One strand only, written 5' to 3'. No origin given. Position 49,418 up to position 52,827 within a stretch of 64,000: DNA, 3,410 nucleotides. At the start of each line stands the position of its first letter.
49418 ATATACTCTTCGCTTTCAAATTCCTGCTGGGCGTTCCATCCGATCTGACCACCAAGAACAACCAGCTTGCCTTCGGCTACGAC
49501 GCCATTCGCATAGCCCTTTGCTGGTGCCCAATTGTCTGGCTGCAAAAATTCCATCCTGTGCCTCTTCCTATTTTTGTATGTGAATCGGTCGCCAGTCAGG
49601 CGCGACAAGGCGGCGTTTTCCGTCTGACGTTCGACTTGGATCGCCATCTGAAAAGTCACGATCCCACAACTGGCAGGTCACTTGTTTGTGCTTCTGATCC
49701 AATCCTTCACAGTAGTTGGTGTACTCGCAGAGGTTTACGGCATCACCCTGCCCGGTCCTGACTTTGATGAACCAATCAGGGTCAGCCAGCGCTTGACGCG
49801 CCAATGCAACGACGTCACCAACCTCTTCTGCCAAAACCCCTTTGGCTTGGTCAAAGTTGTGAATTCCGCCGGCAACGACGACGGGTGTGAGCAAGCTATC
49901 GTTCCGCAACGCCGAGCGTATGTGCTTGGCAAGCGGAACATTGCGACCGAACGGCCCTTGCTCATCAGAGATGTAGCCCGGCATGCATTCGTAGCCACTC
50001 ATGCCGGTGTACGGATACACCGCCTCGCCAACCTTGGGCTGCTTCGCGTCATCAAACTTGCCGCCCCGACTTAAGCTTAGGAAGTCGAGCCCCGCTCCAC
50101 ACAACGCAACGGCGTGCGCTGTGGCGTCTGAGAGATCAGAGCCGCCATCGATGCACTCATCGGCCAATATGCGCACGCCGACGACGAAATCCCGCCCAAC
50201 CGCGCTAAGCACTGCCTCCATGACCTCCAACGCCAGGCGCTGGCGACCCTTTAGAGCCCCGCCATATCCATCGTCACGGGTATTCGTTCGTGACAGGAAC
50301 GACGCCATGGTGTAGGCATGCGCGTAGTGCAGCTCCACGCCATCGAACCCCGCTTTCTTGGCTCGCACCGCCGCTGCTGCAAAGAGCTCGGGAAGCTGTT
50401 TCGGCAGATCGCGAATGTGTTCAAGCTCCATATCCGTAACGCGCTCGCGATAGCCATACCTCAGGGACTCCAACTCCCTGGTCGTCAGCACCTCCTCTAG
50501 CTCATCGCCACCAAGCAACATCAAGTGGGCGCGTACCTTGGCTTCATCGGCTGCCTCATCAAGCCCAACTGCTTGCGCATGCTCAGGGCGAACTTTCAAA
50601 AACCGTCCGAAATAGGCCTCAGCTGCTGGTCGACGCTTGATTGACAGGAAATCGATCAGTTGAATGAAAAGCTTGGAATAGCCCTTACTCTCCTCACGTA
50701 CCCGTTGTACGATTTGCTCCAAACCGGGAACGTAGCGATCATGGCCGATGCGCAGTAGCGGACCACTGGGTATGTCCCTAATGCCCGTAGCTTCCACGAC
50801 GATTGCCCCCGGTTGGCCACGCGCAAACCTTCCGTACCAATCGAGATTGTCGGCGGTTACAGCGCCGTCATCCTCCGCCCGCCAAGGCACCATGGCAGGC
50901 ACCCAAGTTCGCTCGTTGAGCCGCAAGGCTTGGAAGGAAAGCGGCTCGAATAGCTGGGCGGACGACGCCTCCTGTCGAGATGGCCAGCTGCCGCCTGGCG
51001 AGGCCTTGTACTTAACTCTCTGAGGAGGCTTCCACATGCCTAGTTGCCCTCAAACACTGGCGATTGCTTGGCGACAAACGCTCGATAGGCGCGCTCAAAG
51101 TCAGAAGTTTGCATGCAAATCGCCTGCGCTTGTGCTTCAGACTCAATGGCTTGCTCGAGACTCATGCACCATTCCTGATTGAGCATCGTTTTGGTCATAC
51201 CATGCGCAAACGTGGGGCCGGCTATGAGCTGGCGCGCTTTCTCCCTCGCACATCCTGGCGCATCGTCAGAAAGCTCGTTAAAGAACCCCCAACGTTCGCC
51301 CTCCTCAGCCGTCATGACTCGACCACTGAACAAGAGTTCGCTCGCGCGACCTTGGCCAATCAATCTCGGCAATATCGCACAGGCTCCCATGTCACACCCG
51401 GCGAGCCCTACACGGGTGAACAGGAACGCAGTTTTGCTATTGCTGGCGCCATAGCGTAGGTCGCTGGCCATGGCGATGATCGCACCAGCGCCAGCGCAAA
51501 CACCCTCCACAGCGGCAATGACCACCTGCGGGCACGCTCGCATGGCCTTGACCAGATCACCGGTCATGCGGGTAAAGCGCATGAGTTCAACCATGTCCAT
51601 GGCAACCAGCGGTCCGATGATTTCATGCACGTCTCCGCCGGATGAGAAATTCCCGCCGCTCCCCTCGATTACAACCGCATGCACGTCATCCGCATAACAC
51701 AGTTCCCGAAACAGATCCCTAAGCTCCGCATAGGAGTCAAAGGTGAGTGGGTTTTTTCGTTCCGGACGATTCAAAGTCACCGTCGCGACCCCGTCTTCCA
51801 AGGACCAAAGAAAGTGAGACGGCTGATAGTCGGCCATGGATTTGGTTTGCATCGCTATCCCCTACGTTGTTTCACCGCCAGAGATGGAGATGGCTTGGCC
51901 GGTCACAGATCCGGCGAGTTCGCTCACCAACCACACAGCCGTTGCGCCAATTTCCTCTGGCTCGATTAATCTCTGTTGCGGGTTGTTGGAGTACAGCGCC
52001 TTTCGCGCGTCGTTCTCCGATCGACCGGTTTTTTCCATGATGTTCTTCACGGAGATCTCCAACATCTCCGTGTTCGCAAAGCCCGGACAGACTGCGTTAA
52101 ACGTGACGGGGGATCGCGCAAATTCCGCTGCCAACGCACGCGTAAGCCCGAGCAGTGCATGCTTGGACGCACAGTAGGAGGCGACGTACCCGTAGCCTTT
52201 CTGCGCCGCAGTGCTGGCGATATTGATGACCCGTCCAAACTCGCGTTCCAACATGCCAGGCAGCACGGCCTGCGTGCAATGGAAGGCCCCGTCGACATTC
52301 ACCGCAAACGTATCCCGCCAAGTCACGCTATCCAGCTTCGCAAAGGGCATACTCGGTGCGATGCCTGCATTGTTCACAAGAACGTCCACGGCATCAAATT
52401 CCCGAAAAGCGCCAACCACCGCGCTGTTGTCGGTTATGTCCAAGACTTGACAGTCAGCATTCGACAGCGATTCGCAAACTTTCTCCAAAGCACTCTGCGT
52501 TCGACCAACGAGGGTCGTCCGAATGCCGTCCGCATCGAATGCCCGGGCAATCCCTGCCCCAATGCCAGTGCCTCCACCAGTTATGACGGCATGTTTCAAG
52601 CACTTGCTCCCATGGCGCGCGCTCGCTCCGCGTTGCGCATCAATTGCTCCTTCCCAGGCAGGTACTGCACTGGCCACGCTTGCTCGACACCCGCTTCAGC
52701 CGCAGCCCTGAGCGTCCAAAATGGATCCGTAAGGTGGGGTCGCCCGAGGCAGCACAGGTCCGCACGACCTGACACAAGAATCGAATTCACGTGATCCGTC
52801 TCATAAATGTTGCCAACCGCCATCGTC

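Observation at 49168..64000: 14-gene translationally coupled operon combining IorAB, an Ipf-like aryl-alkanoyl-CoA dioxygenase/side-chain-removal module, an isatin-hydrolase-family gene and an anthraniloyl/salicylyl-CoA monooxygenase-reductase module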

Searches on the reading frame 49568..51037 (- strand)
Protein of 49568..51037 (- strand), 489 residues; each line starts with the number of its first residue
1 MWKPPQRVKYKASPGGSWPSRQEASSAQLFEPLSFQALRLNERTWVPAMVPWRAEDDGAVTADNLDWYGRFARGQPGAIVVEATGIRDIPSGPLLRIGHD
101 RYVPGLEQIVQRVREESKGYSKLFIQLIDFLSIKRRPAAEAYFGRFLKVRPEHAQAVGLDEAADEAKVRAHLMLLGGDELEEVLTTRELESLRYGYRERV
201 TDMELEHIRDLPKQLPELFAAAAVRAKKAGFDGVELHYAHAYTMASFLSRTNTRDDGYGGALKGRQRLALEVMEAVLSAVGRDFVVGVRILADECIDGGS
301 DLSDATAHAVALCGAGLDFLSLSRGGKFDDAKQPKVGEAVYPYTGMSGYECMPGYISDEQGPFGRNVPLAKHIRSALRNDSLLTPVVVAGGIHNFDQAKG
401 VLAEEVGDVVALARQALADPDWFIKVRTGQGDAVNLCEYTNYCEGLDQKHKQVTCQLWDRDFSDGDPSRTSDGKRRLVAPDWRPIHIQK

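Call 4: search_protein_families(library=pfam, proteins=[window:49568-51037:-])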
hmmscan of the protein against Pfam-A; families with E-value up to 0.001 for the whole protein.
window:49568-51037:- (489 aa): 1 family
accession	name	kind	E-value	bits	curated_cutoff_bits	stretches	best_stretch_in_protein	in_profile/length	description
PF00724.26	Oxidored_FMN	-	2.9e-37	129.2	27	3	213-328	148-263/342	NADH:flavin oxidoreductase / NADH oxidase family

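Call 6: search_protein_families(library=ncbifam, proteins=[window:49568-51037:-], max_evalue=0.00001)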
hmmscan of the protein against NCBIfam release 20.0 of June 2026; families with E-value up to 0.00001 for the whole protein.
window:49568-51037:- (489 aa): 8 families
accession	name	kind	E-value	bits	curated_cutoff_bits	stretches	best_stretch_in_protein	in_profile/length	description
NF041087.1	bile_acid_BaiCD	equivalog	1.8e-40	138.7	825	2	199-455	128-360/642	bile acid Fe-S flavoenzyme BaiCD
TIGR03997.1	mycofact_OYE_2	equivalog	9.8e-39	133.3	793.15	2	214-325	139-252/645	mycofactocin system FadH/OYE family oxidoreductase 2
NF006101.0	PRK08255.1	equivalog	2e-35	122.1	1078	2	213-337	547-671/768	bifunctional salicylyl-CoA 5-hydroxylase/oxidoreductase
NF010047.0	PRK13523.1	equivalog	1.9e-29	102.8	431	1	216-327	143-253/339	NADPH dehydrogenase NamA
NF045599.1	bili_reduct_long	exception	6.5e-27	94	750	1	29-457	1-363/641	bilirubin reductase, long form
NF045592.1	bili_reduct_N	equivalog_domain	3e-26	92.4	425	2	29-321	2-248/363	bilirubin reductase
TIGR03996.1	mycofact_OYE_1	hypoth_equivalog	7.5e-23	80.9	627.9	2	214-330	137-251/633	mycofactocin system FadH/OYE family oxidoreductase 1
NF007899.0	PRK10605.1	subfamily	1.6e-20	73.7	403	1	217-293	162-238/365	N-ethylmaleimide reductase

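Call 66: search_solved_structures(query=window:49568-51037:-, max_evalue=1e-8)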
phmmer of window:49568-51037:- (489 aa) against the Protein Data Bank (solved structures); distinct sequences matched with E-value up to 1e-8: 137 (the best 60 are shown).
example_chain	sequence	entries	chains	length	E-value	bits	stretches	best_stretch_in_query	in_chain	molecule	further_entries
8e5h_A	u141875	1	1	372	1.2e-27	100.1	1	218-324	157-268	NADH:flavin oxidoreductase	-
8uaj_A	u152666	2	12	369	1.4e-27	99.9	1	215-328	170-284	NADPH dehydrogenase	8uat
3hf3_A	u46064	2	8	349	2.7e-27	99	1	215-328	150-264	Chromate reductase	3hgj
5nux_A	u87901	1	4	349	3.5e-27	98.6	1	215-328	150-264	Chromate reductase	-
5ogt_A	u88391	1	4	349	3.6e-27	98.5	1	215-328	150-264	Chromate reductase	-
8pun_A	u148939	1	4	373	6.7e-27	97.6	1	198-328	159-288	NADPH dehydrogenase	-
5ocs_A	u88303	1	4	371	7.3e-22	81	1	213-328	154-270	Putative NADH-depentdent flavin oxidoreductase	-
8s4p_A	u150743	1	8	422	1.8e-21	79.8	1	216-327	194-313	NADH:flavin oxidoreductase/NADH oxidase N-terminal domain-containing protein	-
7qfx_B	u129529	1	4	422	4.9e-20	75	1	212-337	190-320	NADH-dependent flavin oxidoreductase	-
1z41_A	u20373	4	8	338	1e-19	73.9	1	210-326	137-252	Probable NADH-dependent flavin oxidoreductase yqjM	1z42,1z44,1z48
6agz_A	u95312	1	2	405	6.2e-19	71.4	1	200-319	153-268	Old Yellow Enzyme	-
7o0t_A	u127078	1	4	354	8.2e-19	71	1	219-337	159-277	NADH:flavin oxidoreductase/NADH oxidase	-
1ps9_A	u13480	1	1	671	8.6e-19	70.9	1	204-336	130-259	2,4-dienoyl-CoA reductase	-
5n6q_A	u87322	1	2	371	1.6e-18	70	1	216-330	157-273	NADH:flavin oxidoreductase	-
3gr7_A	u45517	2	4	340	1.6e-18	70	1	216-326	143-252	NADPH dehydrogenase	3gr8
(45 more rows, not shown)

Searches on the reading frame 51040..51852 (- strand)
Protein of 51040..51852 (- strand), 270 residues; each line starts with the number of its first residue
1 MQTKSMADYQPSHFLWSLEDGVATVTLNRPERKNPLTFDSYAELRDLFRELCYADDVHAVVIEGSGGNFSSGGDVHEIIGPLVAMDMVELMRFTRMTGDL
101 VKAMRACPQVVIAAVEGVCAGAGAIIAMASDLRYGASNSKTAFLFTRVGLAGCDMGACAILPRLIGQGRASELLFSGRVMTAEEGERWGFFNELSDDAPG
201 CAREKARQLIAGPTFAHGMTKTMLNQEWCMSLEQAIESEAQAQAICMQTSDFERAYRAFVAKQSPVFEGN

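Call 4: search_protein_families(library=pfam, proteins=[window:51040-51852:-])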
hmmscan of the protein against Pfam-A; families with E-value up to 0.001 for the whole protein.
window:51040-51852:- (270 aa): 2 families
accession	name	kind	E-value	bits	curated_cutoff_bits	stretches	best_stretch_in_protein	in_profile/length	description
PF00378.25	ECH_1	-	2.3e-38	132.4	27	1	19-269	3-250/251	Enoyl-CoA hydratase/isomerase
PF16113.10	ECH_2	-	1.1e-19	71.6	27.2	1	23-167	2-145/335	Enoyl-CoA hydratase/isomerase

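Call 6: search_protein_families(library=ncbifam, proteins=[window:51040-51852:-], max_evalue=0.00001)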
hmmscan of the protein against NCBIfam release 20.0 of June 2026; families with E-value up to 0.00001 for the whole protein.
window:51040-51852:- (270 aa): 68 families (the best 25 are shown)
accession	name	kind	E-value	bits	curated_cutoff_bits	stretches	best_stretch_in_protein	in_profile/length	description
NF006107.0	PRK08258.1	equivalog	1.9e-144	480.1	330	1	2-270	7-277/277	enoyl-CoA hydratase family protein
NF006699.0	PRK09245.1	subfamily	1e-41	143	354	1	19-269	10-265/266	crotonase/enoyl-CoA hydratase family protein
NF005699.0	PRK07509.1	equivalog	1.5e-40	139.5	249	1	18-268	10-262/267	crotonase/enoyl-CoA hydratase family protein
TIGR02280.1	PaaB1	equivalog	1.6e-40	139.3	345.15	1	15-269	2-255/256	2-(1,2-epoxy-1,2-dihydrophenyl)acetyl-CoA isomerase PaaG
NF004794.0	PRK06142.1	equivalog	2.2e-40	139.1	308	1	17-269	11-272/273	crotonase/enoyl-CoA hydratase family protein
NF004725.0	PRK06072.1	equivalog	2.4e-39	135.5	293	1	19-270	7-248/248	enoyl-CoA hydratase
NF046063.1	oxepin_alt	equivalog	8.1e-39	133.6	300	1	19-265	7-253/254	oxepin-CoA hydrolase, alternative type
NF005804.0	PRK07659.1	equivalog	3.3e-36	125.1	311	1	15-269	9-259/260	enoyl-CoA hydratase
NF004796.0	PRK06144.1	subfamily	6.8e-36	124.1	272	1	13-270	9-262/262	enoyl-CoA hydratase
NF004635.0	PRK05981.1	equivalog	2.9e-35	122.1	351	1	14-269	6-265/266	enoyl-CoA hydratase/isomerase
NF006007.0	PRK08138.1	subfamily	1.3e-34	119.8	355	1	18-269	14-260/261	enoyl-CoA hydratase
NF051848.1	EnCoAHydtEchA19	equivalog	1.6e-34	119.6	400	1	19-269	7-257/258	enoyl-CoA hydratase EchA19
NF005700.0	PRK07511.1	subfamily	2.4e-34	119.1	274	1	18-268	9-259/260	enoyl-CoA hydratase family protein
NF004781.0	PRK06127.1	subfamily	4.1e-34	118.4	291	1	6-269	5-268/269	enoyl-CoA hydratase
NF004519.0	PRK05864.1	equivalog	4.5e-34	118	337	1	21-268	19-273/276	enoyl-CoA hydratase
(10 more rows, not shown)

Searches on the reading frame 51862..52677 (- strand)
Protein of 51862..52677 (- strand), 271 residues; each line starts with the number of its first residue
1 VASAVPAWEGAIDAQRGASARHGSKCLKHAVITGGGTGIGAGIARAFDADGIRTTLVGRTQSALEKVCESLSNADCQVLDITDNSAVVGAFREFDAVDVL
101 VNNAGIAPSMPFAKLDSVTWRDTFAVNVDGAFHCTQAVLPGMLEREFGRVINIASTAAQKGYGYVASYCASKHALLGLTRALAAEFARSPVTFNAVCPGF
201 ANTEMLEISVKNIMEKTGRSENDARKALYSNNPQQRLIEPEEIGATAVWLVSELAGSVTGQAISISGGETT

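Call 4: search_protein_families(library=pfam, proteins=[window:51862-52677:-])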
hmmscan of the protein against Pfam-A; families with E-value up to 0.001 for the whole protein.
window:51862-52677:- (271 aa): 5 families
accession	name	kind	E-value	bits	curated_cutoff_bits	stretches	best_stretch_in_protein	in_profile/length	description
PF00106.31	adh_short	-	4.9e-53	180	26.6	1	28-207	1-188/195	short chain dehydrogenase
PF13561.12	adh_short_C2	-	1.6e-49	169.1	27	1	37-268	6-234/236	Enoyl-(Acyl carrier protein) reductase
PF08659.16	KR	-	1.7e-07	31.8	22.6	1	31-180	4-161/180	KR domain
PF01370.27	Epimerase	-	1.4e-05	25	20.9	1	31-215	2-195/240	NAD dependent epimerase/dehydratase family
PF23441.1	SDR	-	0.00057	19.8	27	0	111-212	106-205/258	SDR-like rossmann domain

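Call 6: search_protein_families(library=ncbifam, proteins=[window:51862-52677:-], max_evalue=0.00001)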
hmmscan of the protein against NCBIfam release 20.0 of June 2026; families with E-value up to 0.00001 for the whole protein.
window:51862-52677:- (271 aa): 217 families (the best 25 are shown)
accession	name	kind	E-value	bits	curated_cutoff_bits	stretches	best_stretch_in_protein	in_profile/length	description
TIGR01963.1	PHB_DH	subfamily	2.8e-58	197.2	307.05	1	28-270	2-253/255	3-hydroxybutyrate dehydrogenase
NF009093.0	PRK12429.1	subfamily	8.3e-57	192.4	258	1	28-268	6-255/259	3-hydroxybutyrate dehydrogenase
NF009466.0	PRK12826.1-2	subfamily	9.1e-55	185.8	222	1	28-270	4-245/248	3-oxoacyl-ACP reductase FabG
NF005559.1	PRK07231.1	subfamily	6.3e-54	183.1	215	1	28-270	5-248/249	glucose 1-dehydrogenase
NF004198.0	PRK05653.1-3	equivalog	1.2e-50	172.4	296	1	28-269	8-246/248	3-oxoacyl-ACP reductase FabG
NF009464.0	PRK12824.1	subfamily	1e-48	166.2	269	1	28-269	3-242/245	3-oxoacyl-ACP reductase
TIGR01829.1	AcAcCoA_reduct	subfamily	6.3e-48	163.5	302.1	1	30-269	3-240/242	acetoacetyl-CoA reductase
TIGR01830.1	3oxo_ACP_reduc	equivalog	8.2e-47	159.9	297.75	1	30-268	1-237/239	3-oxoacyl-[acyl-carrier-protein] reductase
NF005469.0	PRK07063.1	equivalog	8.4e-47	159.9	306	1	28-270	8-255/260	SDR family oxidoreductase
NF009931.0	PRK13394.1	subfamily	1e-46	159.6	340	1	28-268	8-258/262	3-hydroxybutyrate dehydrogenase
NF004791.0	PRK06138.1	equivalog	1.5e-46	158.8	312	1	28-270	6-250/252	SDR family oxidoreductase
NF005309.0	PRK06841.1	subfamily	3e-46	158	286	1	28-270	16-253/255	GolD/DthD family dehydrogenase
TIGR03206.1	benzo_BadH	equivalog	5.5e-45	153.7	431.2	1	28-270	4-249/250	2-hydroxycyclohexanecarboxyl-CoA dehydrogenase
NF009468.0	PRK12826.1-4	equivalog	2.2e-44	152.1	318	1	28-270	8-248/256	SDR family oxidoreductase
TIGR02415.1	23BDH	subfamily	5.9e-44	150.4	304.35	1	28-268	1-250/254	acetoin reductase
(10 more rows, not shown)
